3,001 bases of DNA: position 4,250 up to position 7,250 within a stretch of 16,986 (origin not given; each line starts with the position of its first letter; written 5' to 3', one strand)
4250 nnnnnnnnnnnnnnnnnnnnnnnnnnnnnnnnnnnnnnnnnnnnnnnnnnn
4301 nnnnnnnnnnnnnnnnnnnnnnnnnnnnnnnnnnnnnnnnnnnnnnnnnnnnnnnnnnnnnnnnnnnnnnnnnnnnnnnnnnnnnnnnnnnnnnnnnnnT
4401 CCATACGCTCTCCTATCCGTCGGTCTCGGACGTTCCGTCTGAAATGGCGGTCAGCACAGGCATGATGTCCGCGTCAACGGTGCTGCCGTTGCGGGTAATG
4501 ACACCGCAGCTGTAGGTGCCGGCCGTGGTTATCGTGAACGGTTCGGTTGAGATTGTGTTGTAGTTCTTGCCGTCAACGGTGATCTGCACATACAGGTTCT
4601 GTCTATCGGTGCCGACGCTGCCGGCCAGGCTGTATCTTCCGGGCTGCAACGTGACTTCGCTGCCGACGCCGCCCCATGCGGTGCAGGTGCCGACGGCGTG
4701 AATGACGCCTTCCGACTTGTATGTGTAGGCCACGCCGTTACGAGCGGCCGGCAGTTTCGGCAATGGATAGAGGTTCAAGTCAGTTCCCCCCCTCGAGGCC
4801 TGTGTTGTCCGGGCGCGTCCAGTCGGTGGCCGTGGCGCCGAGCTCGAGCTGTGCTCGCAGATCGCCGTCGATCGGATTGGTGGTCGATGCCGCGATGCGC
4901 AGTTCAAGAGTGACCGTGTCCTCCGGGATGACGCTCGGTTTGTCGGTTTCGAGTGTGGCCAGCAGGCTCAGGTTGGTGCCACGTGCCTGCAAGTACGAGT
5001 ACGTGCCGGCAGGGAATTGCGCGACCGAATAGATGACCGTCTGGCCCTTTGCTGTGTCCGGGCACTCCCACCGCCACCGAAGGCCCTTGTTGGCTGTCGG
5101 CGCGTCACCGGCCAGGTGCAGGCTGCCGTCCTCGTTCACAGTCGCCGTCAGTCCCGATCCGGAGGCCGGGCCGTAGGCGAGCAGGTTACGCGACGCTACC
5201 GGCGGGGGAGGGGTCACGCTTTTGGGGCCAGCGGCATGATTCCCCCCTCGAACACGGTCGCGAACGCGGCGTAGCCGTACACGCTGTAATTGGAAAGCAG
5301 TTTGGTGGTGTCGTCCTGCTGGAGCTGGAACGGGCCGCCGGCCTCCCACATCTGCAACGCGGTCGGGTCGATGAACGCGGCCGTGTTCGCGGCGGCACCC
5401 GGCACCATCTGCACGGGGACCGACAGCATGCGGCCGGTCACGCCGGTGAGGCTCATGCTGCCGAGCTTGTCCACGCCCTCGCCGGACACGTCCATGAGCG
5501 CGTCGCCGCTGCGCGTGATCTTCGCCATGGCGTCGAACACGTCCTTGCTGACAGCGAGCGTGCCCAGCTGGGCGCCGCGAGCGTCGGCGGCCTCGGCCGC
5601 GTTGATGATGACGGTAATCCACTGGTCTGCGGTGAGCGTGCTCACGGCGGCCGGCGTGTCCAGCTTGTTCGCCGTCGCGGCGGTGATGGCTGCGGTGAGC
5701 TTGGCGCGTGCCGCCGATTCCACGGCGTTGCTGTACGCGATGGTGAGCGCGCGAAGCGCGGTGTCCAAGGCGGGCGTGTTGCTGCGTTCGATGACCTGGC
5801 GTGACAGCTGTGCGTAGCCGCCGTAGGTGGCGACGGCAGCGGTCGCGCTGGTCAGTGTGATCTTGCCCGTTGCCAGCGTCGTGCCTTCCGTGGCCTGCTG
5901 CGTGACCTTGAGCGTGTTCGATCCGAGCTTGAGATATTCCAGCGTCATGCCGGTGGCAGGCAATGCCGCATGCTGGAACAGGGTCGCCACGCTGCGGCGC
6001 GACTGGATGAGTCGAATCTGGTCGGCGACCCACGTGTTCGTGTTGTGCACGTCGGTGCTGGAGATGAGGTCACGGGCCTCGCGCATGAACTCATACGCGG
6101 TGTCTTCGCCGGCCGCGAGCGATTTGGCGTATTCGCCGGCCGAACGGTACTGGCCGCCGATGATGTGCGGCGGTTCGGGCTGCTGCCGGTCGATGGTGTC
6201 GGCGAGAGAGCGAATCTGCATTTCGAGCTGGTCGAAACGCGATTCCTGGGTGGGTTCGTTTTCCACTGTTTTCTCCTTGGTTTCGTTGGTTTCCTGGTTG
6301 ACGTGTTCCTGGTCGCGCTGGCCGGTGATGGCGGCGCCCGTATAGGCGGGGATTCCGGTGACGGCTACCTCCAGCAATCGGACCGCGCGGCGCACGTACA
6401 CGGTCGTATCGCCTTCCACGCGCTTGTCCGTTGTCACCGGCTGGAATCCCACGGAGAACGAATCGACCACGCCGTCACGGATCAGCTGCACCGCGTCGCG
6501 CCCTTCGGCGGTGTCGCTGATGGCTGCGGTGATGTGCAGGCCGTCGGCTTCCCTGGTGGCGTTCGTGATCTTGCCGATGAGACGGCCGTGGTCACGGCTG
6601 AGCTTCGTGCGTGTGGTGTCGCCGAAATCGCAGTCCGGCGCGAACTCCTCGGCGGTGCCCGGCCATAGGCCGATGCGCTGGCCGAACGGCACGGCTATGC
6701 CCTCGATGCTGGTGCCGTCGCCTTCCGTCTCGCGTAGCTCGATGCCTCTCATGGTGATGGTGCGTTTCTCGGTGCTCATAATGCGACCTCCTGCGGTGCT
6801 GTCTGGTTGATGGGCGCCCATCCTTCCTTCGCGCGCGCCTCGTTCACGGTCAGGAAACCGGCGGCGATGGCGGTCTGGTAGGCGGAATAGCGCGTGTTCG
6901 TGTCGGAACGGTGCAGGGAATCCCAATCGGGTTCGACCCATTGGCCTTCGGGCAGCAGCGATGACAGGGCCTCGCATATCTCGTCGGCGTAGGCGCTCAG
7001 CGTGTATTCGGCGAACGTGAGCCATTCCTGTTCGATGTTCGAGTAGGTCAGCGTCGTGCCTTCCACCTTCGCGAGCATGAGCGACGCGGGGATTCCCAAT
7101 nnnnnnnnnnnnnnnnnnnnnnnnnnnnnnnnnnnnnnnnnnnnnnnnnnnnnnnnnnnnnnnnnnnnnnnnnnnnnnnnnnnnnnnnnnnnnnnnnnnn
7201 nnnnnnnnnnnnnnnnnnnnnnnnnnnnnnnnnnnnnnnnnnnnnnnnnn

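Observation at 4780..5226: Candidate programmed -1 frameshift (C CCA AAA) fusing the capsid protein to a Pro-linker and a beta-sandwich display domain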

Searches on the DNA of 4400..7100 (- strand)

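Call 8: search_dna_similar(query=window:4400-7100:-, collection=phages, mode=distant, max_rows=30)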
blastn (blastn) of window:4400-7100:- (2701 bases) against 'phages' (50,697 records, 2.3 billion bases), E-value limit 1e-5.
Records with a match: 127; places in all: 127; records where one place covers at least 80% of the query: 0.
Best place of each record, by identity: 60-80% 127.
By first word of the organism name: Microbacterium 127.
By host as written in the record: Microbacterium foliorum NRRL B-24224 87; Microbacterium foliorum NRRL B-24224 SEA 35; Microbacterium sp. 2; Microbacterium foliorium NRRL B-24224 1; - 1; Microbacterium sp. Casco Bay 1.
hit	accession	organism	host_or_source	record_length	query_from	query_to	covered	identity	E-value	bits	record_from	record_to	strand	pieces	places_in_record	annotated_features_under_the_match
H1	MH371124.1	Microbacterium phage VitulaEligans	Microbacterium foliorum NRRL B-24224 SEA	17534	11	289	10%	68.1%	4e-17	98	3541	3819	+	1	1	4: portal protein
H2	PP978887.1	Microbacterium phage Snuffles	Microbacterium foliorum NRRL B-24224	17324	11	288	10%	68.1%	4e-17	97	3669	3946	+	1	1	5: portal protein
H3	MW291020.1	Microbacterium phage Jerky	Microbacterium foliorum NRRL B-24224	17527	11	289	10%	67.7%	5e-16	93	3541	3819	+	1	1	4: portal protein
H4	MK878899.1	Microbacterium phage Hulk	Microbacterium foliorum NRRL B-24224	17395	11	288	10%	68.0%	1e-16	96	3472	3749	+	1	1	4: portal protein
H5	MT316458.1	Microbacterium phage McShie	Microbacterium foliorum NRRL B-24224 SEA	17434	11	288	10%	68.0%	1e-16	96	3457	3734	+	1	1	4: portal protein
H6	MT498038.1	Microbacterium phage Luxx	Microbacterium foliorum NRRL B-24224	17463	11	288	10%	68.0%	1e-16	96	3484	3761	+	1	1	4: portal protein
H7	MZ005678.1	Microbacterium phage BrokMonster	Microbacterium foliorum NRRL B-24224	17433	11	288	10%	68.0%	1e-16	96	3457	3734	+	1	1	4: portal protein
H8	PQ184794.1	Microbacterium phage Elspeth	Microbacterium foliorum NRRL B-24224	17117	11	288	10%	67.4%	2e-14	88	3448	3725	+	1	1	4: portal protein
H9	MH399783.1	Microbacterium phage Noelani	Microbacterium foliorum NRRL B-24224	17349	11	288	10%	67.4%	2e-14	88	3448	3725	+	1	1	4: portal protein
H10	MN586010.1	Microbacterium phage HarperAnne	Microbacterium foliorum NRRL B-24224 SEA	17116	11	288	10%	67.4%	2e-14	88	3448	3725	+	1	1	4: portal protein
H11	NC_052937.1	Microbacterium phage Noelani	Microbacterium foliorum NRRL B-24224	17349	11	288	10%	67.4%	2e-14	88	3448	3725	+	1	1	4: portal protein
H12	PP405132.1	Microbacterium phage Ekko14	Microbacterium foliorum NRRL B-24224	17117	11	288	10%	67.4%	2e-14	88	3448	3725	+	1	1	4: portal protein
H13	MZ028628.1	Microbacterium phage Concrete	Microbacterium foliorum NRRL B-24224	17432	11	288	10%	67.3%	8e-14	87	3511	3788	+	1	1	4: portal protein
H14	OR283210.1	Microbacterium phage Douggie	Microbacterium foliorum NRRL B-24224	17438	11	288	10%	67.3%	8e-14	87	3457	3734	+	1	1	4: portal protein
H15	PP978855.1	Microbacterium phage Biscayne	Microbacterium foliorum NRRL B-24224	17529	11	289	10%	66.8%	3e-12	81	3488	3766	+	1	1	4: portal protein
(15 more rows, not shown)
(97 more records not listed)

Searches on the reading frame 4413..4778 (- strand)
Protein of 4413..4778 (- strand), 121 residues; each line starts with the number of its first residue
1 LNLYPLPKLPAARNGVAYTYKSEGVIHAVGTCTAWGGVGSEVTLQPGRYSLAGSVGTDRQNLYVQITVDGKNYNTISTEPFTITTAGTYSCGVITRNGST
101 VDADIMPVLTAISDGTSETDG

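Call 6: search_protein_families(library=pfam, proteins=[window:4413-4778:-], max_evalue=0.1)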
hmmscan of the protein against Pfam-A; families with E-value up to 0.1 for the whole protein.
window:4413-4778:- (121 aa): 0 families

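Call 7: search_protein_families(library=phrogs, proteins=[window:4413-4778:-], max_evalue=0.1)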
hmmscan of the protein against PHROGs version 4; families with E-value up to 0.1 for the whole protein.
window:4413-4778:- (121 aa): 1 family
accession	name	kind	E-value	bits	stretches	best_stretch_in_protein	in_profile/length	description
phrog_35108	-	unknown function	4.9e-16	60.2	1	6-110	2-106/109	-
